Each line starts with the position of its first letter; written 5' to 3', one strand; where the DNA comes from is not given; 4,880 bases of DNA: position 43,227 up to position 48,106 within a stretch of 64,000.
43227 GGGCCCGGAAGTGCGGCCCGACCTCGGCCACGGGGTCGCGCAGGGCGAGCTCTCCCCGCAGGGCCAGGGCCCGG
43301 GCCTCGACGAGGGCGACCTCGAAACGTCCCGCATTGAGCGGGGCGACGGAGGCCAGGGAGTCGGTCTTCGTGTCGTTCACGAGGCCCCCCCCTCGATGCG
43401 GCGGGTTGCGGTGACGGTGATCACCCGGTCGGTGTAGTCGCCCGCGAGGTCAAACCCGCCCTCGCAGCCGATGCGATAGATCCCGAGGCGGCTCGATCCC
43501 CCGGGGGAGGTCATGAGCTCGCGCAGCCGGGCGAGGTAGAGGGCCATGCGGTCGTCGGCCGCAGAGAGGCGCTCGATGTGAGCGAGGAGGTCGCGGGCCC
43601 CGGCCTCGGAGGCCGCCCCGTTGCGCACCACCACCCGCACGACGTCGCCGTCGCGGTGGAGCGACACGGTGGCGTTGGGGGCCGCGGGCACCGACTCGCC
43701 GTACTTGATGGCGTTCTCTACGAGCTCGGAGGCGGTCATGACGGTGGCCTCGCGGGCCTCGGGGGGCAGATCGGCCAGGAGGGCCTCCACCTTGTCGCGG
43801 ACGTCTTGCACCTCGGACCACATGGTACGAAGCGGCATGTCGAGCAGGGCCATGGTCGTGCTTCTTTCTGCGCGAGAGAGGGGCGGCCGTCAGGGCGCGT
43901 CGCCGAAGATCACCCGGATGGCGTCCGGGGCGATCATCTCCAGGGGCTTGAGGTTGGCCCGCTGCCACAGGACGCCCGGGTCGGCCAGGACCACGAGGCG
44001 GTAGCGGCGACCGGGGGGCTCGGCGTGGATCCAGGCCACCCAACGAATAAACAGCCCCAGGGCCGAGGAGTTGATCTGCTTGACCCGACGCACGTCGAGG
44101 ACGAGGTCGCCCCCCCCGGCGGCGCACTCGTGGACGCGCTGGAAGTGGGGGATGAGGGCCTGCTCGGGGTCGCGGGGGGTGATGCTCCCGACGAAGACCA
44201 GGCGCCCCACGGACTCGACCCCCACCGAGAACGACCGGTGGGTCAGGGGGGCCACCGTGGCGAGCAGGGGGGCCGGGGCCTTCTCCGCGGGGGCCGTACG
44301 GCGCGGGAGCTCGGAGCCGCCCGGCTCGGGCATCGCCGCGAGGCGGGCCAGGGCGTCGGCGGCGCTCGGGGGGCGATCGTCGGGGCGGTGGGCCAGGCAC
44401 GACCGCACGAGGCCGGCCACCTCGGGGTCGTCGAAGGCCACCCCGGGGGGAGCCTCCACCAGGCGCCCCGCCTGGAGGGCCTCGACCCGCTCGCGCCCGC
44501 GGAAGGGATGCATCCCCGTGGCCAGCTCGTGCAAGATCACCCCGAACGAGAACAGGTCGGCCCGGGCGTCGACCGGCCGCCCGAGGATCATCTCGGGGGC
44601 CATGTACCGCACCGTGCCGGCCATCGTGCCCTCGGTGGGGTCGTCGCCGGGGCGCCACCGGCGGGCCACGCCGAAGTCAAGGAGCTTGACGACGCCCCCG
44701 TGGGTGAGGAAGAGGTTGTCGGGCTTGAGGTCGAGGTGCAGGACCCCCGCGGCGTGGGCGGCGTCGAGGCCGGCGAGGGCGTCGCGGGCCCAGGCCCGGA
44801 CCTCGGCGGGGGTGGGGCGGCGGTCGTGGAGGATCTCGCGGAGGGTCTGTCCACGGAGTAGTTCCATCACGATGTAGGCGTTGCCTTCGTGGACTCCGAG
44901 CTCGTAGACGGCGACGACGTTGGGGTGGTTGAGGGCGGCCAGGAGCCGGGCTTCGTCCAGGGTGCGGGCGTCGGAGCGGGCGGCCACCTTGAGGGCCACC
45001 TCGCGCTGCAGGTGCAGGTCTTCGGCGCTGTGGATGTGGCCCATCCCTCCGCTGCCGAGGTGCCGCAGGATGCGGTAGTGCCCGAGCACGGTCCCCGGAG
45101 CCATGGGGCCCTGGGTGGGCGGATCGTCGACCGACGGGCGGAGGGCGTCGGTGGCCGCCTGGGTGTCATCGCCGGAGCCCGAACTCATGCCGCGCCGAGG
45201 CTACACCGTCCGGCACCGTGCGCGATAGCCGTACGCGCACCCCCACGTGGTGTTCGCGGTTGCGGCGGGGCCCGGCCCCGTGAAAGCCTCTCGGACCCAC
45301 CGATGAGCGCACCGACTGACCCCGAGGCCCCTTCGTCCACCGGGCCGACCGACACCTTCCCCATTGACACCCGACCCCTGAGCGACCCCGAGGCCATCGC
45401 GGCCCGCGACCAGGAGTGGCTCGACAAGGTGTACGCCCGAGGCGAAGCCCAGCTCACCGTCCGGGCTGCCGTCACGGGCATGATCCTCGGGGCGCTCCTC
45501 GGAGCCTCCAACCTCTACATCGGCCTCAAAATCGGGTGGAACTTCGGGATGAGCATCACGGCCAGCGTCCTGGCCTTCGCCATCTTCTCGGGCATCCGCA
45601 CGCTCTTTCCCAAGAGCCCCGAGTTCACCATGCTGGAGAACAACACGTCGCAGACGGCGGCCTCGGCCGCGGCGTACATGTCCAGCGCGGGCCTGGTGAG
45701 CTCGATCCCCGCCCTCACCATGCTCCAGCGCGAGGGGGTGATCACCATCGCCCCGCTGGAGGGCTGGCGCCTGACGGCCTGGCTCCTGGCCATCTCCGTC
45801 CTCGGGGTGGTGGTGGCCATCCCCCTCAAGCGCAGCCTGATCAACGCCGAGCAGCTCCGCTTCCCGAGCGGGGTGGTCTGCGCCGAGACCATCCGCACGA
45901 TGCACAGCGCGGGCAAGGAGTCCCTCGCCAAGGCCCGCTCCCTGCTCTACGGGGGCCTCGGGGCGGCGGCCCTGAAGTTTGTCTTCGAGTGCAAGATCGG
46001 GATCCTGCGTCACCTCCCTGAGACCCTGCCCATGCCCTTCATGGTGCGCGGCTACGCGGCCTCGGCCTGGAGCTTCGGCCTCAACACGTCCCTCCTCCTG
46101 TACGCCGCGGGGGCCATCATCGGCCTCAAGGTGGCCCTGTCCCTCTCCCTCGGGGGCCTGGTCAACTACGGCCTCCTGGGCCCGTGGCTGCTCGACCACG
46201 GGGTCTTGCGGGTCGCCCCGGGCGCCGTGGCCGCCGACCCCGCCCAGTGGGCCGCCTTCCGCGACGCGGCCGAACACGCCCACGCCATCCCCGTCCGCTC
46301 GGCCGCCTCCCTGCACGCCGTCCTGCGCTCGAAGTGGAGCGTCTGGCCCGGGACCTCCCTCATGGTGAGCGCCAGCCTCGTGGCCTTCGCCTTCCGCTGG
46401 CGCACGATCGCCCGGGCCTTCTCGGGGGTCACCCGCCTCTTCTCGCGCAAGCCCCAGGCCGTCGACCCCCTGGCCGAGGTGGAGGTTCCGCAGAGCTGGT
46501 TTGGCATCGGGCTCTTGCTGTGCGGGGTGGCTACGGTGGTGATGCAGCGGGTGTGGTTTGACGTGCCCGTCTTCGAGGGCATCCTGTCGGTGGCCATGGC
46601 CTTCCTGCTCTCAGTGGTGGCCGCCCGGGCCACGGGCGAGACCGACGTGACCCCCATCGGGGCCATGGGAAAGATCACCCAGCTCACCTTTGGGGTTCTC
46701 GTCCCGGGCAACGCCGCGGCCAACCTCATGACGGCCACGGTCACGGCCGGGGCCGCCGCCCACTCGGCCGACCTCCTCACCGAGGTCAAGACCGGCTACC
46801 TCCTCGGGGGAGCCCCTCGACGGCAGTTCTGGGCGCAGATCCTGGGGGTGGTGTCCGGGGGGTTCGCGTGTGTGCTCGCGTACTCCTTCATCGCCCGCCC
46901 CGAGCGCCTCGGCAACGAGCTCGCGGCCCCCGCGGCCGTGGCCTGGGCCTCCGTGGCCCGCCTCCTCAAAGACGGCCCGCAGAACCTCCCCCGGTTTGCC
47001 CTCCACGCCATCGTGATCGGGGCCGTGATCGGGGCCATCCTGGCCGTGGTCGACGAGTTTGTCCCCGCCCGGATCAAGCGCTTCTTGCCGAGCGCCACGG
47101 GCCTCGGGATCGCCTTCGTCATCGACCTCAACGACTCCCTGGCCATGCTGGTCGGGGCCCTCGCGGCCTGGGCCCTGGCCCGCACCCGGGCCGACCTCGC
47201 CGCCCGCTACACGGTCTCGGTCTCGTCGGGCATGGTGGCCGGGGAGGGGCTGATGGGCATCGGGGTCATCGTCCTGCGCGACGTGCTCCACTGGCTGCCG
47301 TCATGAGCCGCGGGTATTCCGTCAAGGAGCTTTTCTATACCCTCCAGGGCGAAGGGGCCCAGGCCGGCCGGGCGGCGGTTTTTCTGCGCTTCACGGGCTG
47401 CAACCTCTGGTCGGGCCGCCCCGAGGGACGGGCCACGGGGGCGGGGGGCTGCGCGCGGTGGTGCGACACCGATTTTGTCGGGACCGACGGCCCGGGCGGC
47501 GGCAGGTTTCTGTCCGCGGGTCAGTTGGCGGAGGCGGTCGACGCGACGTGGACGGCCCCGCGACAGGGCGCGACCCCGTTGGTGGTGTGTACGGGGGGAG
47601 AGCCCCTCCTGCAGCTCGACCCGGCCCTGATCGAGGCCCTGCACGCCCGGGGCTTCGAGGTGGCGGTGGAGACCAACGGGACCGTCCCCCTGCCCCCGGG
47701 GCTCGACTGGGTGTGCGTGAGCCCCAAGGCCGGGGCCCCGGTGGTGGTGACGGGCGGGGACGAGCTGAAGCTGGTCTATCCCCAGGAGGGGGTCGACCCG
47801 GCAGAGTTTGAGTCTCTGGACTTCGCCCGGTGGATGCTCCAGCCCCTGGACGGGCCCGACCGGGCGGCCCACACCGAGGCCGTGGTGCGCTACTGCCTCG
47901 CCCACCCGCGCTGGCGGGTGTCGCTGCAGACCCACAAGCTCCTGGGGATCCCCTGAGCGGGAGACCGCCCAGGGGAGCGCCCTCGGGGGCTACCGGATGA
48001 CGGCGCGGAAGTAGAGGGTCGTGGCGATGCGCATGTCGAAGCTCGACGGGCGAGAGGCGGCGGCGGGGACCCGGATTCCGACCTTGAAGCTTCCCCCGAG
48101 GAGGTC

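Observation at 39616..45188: Extended partner-switching module wired to an FHA sigma-54 activator and a kinase-STAS fusion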

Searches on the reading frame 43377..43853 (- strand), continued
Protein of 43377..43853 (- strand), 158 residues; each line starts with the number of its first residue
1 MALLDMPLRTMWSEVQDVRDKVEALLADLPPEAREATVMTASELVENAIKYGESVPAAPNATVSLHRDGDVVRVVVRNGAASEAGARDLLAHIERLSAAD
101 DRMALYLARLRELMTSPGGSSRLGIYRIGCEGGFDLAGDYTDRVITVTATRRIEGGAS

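Call 92: search_protein_representatives(alignment_id=A1)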
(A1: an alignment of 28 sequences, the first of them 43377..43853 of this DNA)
Query: 28 sequences, 156 profile positions. Proteins with E-value up to 0.001 (for the whole library): 1389; up to 1e-10: 622; up to 1e-30: 140. The best 150 are listed.
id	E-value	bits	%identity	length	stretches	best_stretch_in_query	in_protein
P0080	1.9e-63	229.1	-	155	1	1-154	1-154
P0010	1.7e-61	222.7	-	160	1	3-154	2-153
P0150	1.9e-57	209.6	-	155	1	3-153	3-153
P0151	4.2e-57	208.5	-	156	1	1-155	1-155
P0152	1.1e-54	200.7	-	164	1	4-154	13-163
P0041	2.2e-53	196.4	-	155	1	3-153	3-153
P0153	1.5e-52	193.7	-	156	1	4-154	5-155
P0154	5.6e-52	191.9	-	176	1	3-154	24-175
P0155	9.5e-50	184.6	-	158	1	4-155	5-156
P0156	4.2e-48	179.3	-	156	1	2-153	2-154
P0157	6.0e-47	175.5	-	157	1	4-154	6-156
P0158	8.4e-47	175.0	-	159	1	4-154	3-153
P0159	4.0e-46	172.8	-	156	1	7-152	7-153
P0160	1.6e-45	170.9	-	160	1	2-154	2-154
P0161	3.1e-45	169.9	-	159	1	3-154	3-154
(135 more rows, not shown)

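Call 95: find_encoding_contigs(protein=P0116, flank=7000, max_places=1)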
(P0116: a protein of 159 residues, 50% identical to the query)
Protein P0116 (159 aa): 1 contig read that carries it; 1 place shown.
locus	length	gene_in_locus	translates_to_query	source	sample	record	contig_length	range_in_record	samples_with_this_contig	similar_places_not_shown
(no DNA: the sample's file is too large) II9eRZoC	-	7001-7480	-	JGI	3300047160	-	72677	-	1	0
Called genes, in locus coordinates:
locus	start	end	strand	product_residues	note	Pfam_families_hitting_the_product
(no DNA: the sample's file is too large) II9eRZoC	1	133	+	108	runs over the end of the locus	-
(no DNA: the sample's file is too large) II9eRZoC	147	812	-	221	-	PF00174:Oxidored_molyb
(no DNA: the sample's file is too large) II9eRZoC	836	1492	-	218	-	PF01292:Ni_hydr_CYTB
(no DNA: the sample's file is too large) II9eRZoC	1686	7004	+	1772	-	PF00069:Pkinase, PF07714:PK_Tyr_Ser-Thr, PF13191:AAA_16, PF13401:AAA_22 (weak), PF01590:GAF, PF13185:GAF_2, PF13492:GAF_3 (weak), PF07228:SpoIIE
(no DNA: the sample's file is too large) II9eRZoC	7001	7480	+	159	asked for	-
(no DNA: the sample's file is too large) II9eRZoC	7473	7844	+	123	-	-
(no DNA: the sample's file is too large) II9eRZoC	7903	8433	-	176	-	-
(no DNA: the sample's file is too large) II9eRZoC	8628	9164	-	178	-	PF00293:NUDIX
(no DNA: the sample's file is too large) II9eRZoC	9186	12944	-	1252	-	PF13289:SIR2_2 (weak)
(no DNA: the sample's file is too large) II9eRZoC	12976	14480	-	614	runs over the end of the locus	PF18163:LD_cluster2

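Call 96: find_encoding_contigs(protein=P0033, flank=7000, max_places=1)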
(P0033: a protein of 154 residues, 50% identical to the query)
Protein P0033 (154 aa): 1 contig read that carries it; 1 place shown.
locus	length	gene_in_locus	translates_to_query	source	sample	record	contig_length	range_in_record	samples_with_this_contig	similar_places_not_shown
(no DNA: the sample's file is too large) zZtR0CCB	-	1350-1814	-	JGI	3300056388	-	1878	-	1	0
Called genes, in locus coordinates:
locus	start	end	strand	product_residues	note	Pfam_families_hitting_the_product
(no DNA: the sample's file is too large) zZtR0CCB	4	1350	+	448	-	PF13185:GAF_2, PF01590:GAF, PF13492:GAF_3 (weak), PF07228:SpoIIE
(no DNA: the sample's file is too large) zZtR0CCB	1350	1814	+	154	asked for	-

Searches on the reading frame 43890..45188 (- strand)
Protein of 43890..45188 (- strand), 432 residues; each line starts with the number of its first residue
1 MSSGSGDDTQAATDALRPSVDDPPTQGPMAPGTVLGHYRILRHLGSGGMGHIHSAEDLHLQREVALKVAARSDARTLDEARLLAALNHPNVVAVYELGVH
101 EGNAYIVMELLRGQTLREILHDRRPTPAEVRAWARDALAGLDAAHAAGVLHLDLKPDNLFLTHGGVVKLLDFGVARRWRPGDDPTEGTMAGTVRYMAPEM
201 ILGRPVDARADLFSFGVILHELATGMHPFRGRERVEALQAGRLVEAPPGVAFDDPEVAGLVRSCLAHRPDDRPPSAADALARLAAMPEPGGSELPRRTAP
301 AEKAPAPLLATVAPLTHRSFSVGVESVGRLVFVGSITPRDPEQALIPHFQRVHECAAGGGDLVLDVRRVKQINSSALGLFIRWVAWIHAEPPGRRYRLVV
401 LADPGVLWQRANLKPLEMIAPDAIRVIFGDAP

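Call 3: search_protein_families(library=pfam, proteins=[window:43890-45188:-], max_evalue=1)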
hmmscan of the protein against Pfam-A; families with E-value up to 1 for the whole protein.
window:43890-45188:- (432 aa): 8 families
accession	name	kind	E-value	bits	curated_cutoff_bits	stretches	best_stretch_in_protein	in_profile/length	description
PF00069.31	Pkinase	-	2.5e-46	158.7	31.7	1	38-274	1-253/263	Protein kinase domain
PF07714.23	PK_Tyr_Ser-Thr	-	5.1e-33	114.9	23.1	1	40-274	3-250/258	Protein tyrosine and serine/threonine kinase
PF01636.29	APH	-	0.0006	20.1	23.2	2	70-146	29-109/239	Phosphotransferase enzyme family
PF13466.11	STAS_2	-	0.00071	20.1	29.2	1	352-385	19-52/80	STAS domain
PF03109.22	ABC1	-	0.0011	18.6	22.9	1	60-179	104-218/244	ABC1 atypical kinase-like domain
PF17667.7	Pkinase_fungal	-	0.016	14.4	24.1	1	135-215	293-379/387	Fungal protein kinase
PF06293.20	Kdo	-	0.088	12.7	21.3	1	89-177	76-171/207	Lipopolysaccharide kinase (Kdo/WaaP) family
PF06071.19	YchF-GTPase_C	-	0.21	12.2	27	1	127-155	9-35/84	Protein of unknown function (DUF933)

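Call 4: search_protein_families(library=ncbifam, proteins=[window:43890-45188:-], max_evalue=1)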
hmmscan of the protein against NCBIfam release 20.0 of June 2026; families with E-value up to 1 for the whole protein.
window:43890-45188:- (432 aa): 25 families
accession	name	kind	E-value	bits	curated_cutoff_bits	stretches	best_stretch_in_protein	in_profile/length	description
NF033483.0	PknB_PASTA_kin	equivalog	1.9e-62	212.1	450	1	36-296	7-278/563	Stk1 family PASTA domain-containing Ser/Thr kinase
NF047741.1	antiphage_MADS6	equivalog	3.6e-44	151.3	460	2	134-303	305-477/612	methylation-associated defense system protein kinase MAD6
NF052427.1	StpK7MSMEG_1200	equivalog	7.3e-43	146.9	900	1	33-279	4-261/601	serine/threonine protein kinase StpK7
NF038150.1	lanthi_synth_IV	equivalog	1e-27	96.9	650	1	29-308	182-480/851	class IV lanthionine synthetase LanL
NF009651.0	PRK13184.1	equivalog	5.7e-27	94.1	839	1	36-251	2-252/932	serine/threonine-protein kinase PknD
TIGR03903.1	TOMM_kin_cyc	equivalog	2.7e-25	88.5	705.75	1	68-286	17-247/1267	TOMM system kinase/cyclase fusion protein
NF033442.0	BREX_PglW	equivalog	3.5e-25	88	990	1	31-244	506-725/1391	BREX system serine/threonine kinase PglW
NF053615.1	SerThrKinAfsKStmc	equivalog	5.5e-17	61.7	1300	1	35-284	12-265/809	protein serine/threonine kinase AfsK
NF038151.1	lanthi_synth_III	equivalog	8.5e-14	50.9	575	1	74-279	268-477/833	class III lanthionine synthetase LanKC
NF011463.0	PRK14879.1-4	equivalog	1e-10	41.4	188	1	69-175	59-160/237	Kae1-associated kinase Bud32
TIGR03724.2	arch_bud32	equivalog_domain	1.7e-09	37.5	125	1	73-176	37-132/193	KEOPS complex kinase/ATPase Bud32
NF011464.0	PRK14879.1-7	equivalog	1.9e-08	34.3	246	1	73-175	50-149/221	Kae1-associated kinase Bud32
NF043056.1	T4SS_LegK1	equivalog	2.1e-08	33.2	550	1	94-222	144-283/516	Dot/Icm T4SS effector kinase LegK1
NF058632.1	SerThrKinPrkT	equivalog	6e-07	28.8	280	1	37-165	22-154/322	serine/threonine protein kinase PrkT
NF011460.0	PRK14879.1-1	equivalog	2.1e-06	27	199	1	74-181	56-163/232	Kae1-associated kinase Bud32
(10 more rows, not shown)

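Call 83: list_cluster_members(proteins=[P0001, P0121, window:43890-45188:-, window:41027-42955:-, window:39616-41022:-, window:36627-39341:+])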
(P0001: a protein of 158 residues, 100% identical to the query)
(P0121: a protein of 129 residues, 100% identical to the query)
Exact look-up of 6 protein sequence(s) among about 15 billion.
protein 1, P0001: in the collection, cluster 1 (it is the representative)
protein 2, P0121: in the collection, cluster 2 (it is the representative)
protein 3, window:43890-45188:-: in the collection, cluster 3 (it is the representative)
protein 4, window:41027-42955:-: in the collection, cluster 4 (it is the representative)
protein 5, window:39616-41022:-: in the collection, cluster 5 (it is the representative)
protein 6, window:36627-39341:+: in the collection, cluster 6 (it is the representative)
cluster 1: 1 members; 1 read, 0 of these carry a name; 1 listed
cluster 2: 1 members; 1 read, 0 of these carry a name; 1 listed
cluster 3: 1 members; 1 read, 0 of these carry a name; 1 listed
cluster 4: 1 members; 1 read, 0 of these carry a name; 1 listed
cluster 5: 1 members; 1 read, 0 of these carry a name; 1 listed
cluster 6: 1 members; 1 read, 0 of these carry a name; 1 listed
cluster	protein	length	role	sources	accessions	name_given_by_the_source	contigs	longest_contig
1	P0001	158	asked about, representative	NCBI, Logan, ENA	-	-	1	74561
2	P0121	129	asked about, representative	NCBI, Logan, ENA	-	-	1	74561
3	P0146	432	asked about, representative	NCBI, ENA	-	-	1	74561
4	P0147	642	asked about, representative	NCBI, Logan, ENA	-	-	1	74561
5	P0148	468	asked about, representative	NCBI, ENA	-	-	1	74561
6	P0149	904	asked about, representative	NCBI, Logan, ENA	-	-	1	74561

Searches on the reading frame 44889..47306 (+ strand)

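Call 26: search_protein_families(library=pfam, proteins=[window:44889-47306:+], max_evalue=0.01)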
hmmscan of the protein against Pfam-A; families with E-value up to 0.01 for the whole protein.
window:44889-47306:+ (805 aa): 1 family
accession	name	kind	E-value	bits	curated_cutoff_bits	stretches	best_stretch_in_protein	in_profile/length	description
PF03169.20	OPT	-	2.6e-98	330.7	25.8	1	188-795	1-621/623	OPT oligopeptide transporter protein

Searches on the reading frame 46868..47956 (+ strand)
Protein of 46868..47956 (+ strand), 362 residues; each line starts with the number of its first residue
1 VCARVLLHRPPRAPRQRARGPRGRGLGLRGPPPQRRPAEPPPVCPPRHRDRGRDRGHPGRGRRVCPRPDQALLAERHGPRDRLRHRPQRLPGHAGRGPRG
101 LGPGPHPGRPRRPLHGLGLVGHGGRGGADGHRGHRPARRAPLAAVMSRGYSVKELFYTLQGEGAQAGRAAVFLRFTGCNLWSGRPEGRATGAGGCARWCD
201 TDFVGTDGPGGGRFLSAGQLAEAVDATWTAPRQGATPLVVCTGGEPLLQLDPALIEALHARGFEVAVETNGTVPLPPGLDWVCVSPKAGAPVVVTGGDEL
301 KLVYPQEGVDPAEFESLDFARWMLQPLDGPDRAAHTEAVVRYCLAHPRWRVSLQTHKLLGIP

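Call 26: search_protein_families(library=pfam, proteins=[window:46868-47956:+], max_evalue=0.01)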
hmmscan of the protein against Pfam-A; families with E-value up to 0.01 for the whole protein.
window:46868-47956:+ (362 aa): 1 family
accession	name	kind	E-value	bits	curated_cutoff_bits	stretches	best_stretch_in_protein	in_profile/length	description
PF04055.27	Radical_SAM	-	6.3e-05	23.6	29.5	1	204-274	19-89/166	Radical SAM superfamily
